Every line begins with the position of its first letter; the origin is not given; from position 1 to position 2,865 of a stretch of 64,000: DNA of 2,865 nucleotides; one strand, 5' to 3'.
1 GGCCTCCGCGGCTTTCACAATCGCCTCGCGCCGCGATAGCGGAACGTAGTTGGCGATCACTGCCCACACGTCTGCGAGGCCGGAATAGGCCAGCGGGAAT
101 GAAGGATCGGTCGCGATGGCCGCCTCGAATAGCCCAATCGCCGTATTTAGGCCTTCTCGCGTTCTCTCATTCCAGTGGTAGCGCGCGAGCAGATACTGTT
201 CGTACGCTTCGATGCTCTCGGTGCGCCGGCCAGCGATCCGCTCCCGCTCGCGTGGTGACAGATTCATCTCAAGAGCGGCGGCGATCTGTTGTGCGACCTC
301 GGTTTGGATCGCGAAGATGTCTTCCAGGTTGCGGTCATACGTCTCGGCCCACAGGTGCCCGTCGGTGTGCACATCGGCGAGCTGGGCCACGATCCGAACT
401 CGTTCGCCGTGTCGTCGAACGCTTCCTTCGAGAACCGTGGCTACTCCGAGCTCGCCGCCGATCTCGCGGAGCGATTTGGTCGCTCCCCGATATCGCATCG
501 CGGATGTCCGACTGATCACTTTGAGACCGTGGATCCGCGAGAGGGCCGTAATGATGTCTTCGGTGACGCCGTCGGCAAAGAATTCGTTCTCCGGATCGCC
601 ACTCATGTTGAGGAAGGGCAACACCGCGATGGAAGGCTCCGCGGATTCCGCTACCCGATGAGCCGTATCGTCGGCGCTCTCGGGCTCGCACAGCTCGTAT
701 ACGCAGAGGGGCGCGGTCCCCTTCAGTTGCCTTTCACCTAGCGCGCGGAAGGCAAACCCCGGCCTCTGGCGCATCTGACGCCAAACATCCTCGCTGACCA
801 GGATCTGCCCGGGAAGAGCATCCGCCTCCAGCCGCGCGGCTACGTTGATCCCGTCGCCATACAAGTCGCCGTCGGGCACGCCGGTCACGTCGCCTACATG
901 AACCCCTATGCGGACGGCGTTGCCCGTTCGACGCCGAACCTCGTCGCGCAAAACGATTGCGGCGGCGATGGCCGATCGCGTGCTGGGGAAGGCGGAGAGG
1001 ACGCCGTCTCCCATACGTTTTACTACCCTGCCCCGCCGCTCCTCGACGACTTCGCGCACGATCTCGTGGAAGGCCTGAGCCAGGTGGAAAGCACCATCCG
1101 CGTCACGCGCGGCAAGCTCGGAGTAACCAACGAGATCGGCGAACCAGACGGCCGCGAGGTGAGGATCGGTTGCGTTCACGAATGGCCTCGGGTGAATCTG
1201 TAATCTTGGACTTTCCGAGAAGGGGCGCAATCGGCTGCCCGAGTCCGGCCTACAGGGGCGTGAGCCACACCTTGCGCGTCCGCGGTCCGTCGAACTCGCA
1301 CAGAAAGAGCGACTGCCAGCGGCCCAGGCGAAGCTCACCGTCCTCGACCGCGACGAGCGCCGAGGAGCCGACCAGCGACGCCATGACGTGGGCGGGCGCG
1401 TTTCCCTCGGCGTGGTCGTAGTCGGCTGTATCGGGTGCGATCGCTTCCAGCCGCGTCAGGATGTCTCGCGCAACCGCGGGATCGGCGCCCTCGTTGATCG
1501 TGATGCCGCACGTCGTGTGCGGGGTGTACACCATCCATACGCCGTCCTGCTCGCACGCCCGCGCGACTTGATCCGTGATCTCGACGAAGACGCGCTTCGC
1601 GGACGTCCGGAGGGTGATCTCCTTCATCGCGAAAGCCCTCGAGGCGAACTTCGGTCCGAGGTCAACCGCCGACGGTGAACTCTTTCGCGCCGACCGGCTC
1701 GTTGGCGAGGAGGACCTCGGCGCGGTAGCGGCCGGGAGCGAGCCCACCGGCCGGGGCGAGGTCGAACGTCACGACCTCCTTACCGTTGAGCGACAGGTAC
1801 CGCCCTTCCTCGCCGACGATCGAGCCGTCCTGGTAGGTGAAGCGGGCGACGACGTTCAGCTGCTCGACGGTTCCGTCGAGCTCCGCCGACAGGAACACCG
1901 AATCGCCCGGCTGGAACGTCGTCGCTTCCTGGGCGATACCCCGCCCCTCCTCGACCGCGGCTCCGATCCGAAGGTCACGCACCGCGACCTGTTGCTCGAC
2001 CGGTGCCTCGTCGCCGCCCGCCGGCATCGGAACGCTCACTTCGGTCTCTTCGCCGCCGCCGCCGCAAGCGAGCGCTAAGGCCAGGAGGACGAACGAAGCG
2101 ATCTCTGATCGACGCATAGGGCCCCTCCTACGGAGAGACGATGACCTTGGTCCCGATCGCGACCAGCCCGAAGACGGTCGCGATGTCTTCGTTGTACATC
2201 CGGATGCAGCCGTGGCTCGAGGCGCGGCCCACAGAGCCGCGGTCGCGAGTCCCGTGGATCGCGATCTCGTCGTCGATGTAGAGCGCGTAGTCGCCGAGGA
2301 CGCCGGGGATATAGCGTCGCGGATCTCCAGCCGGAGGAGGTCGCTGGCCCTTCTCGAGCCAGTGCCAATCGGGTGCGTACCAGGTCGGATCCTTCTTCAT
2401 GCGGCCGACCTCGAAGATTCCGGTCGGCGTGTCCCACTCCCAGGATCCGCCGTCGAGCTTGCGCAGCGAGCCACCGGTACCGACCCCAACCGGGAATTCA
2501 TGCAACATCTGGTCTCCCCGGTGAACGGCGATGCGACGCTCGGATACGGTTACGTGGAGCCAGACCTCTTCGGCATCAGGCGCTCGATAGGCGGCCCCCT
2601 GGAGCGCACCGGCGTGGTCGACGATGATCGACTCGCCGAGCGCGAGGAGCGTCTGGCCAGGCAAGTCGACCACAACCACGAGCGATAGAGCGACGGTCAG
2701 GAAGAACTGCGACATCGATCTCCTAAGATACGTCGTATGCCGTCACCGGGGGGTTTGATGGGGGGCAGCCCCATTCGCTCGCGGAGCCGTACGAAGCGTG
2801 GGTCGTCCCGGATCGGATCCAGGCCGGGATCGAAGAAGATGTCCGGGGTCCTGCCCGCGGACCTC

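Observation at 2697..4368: TolB_N–TPR paralogue carries two in-frame TAG (amber) codons while the cyclase-containing paralogue at the window start is intact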

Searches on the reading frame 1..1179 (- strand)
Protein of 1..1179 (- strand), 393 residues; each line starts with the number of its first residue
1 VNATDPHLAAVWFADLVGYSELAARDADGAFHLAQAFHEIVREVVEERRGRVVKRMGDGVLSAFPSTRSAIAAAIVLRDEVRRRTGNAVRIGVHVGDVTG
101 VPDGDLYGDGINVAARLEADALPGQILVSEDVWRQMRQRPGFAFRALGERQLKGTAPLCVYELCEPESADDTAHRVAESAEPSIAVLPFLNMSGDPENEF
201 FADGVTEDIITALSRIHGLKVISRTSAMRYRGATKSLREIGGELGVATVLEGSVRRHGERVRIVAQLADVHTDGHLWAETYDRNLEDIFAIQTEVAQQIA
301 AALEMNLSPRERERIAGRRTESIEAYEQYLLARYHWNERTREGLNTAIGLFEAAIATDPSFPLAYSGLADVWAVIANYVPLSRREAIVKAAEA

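Call 9: search_protein_families(library=pfam, proteins=[window:1-1179:-], max_evalue=0.01)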
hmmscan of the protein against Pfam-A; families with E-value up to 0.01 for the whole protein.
window:1-1179:- (393 aa): 1 family
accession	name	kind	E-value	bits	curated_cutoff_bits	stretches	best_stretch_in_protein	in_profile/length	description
PF00211.25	Guanylate_cyc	-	3.5e-13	50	21.9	1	10-162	10-180/183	Adenylate and Guanylate cyclase catalytic domain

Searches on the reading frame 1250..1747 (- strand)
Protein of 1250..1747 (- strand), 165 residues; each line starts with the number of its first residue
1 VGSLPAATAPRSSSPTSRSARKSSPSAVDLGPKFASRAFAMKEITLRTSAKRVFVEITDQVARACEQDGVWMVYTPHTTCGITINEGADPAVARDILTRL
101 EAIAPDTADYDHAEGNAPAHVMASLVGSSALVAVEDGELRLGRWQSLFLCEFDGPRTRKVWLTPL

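Call 27: search_protein_families(library=pfam, proteins=[window:1250-1747:-], max_evalue=0.0001)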
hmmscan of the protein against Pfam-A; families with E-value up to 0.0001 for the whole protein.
window:1250-1747:- (165 aa): 1 family
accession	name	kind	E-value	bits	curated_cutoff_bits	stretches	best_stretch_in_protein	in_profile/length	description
PF01894.22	UPF0047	-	6e-37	126.8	27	1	56-163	1-116/117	Uncharacterised protein family UPF0047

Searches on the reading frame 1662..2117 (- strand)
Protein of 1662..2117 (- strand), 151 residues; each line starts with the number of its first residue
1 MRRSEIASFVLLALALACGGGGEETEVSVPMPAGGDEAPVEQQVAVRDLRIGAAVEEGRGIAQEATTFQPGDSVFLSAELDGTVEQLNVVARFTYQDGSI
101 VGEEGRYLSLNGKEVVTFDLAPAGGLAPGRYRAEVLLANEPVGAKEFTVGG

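Call 32: find_encoding_contigs(protein=window:1662-2117:-, flank=10000, max_places=10)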
Protein window:1662-2117:- (151 aa): no gene with exactly this product is on record in the collection.

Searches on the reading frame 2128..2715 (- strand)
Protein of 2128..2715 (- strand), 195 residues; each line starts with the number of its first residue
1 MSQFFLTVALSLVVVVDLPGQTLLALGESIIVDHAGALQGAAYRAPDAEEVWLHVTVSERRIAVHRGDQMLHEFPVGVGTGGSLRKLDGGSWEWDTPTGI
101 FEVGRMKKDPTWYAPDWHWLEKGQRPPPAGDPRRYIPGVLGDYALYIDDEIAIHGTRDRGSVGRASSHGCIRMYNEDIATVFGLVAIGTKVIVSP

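Call 27: search_protein_families(library=pfam, proteins=[window:2128-2715:-], max_evalue=0.0001)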
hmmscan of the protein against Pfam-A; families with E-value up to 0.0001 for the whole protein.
window:2128-2715:- (195 aa): 1 family
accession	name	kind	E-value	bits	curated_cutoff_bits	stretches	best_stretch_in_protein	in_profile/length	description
PF03734.19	YkuD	-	6.4e-23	82.4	23.4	1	51-193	2-146/146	L,D-transpeptidase catalytic domain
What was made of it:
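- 2128..2715 (-): Downstream neighbour: L,D-transpeptidase (YkuD). It lies directly next to E1 in relatives that lack the TPR gene. Pfam YkuD 146/146 (call 27).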

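Call 31: find_encoding_contigs(protein=window:2128-2715:-, flank=10000, max_places=10)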
Protein window:2128-2715:- (195 aa): no gene with exactly this product is on record in the collection.
